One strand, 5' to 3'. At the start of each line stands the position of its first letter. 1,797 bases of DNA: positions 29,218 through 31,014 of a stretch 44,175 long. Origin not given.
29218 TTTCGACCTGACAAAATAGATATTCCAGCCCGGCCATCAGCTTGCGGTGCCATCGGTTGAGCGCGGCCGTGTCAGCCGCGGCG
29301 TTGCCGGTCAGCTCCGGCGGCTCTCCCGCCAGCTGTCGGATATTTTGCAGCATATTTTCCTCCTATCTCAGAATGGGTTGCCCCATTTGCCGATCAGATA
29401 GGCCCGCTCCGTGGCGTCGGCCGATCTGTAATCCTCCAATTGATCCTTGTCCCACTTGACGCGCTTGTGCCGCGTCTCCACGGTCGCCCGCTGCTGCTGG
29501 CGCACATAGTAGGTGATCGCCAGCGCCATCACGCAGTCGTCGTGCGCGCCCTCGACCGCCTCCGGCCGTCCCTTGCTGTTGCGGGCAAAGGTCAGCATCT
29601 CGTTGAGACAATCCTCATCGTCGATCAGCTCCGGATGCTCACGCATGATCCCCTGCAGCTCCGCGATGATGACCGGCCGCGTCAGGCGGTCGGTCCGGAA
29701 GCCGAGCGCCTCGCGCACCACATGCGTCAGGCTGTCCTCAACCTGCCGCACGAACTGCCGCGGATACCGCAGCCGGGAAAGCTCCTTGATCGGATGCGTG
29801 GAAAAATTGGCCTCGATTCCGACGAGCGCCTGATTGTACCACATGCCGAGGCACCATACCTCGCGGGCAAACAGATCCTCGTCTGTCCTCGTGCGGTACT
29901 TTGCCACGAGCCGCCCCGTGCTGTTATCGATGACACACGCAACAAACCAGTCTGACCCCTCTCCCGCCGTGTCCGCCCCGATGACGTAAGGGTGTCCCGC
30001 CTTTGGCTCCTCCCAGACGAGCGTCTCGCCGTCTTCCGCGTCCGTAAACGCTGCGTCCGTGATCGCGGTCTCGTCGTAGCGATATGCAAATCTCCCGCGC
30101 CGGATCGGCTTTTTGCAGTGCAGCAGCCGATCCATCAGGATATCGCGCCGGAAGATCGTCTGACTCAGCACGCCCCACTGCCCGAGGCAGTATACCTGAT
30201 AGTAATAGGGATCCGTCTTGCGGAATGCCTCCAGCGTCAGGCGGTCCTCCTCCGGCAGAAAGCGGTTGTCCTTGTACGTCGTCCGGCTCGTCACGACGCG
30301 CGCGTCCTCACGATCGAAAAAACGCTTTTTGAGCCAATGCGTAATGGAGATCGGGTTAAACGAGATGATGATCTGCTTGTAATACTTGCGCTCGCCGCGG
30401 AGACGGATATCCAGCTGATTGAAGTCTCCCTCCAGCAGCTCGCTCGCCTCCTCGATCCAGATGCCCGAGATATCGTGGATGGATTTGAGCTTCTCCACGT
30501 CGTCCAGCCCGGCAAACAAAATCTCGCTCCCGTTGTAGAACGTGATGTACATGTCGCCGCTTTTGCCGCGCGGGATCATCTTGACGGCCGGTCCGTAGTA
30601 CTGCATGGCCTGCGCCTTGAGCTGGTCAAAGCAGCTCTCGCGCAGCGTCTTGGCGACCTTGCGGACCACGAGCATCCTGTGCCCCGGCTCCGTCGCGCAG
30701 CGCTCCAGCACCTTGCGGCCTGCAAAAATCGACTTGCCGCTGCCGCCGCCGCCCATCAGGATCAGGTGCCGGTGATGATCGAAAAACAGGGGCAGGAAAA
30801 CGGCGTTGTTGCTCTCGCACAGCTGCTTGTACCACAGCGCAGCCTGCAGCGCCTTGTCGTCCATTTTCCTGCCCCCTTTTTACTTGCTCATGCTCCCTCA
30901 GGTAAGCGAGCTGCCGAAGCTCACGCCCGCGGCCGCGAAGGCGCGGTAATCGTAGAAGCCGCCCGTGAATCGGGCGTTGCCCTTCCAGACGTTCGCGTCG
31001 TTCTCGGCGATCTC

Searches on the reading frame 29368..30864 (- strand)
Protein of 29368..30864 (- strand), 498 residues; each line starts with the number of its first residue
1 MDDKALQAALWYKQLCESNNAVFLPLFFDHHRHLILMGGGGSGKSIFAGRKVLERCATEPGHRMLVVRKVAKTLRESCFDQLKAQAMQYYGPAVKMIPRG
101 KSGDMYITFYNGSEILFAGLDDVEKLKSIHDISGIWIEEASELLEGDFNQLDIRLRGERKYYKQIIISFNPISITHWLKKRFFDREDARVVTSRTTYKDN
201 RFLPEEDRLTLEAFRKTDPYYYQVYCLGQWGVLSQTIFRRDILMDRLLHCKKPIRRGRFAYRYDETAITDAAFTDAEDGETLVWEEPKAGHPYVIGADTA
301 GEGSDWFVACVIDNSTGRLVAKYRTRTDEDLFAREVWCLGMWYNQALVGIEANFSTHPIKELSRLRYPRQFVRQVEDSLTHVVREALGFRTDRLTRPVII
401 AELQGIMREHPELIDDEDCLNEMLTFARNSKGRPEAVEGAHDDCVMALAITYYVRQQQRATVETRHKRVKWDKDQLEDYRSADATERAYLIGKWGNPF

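Call 7: search_protein_families(library=pfam, max_evalue=0.001, proteins=[window:29368-30864:-])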
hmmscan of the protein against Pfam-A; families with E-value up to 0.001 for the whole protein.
window:29368-30864:- (498 aa): 2 families
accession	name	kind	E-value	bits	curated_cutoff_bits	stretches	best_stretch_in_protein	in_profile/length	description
PF04466.19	Terminase_3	-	5.8e-47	160.3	23.2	1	31-229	2-201/201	Phage terminase large subunit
PF03237.21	Terminase_6N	-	5.8e-07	29.8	22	1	35-242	1-212/215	Terminase large subunit, T4likevirus-type, N-terminal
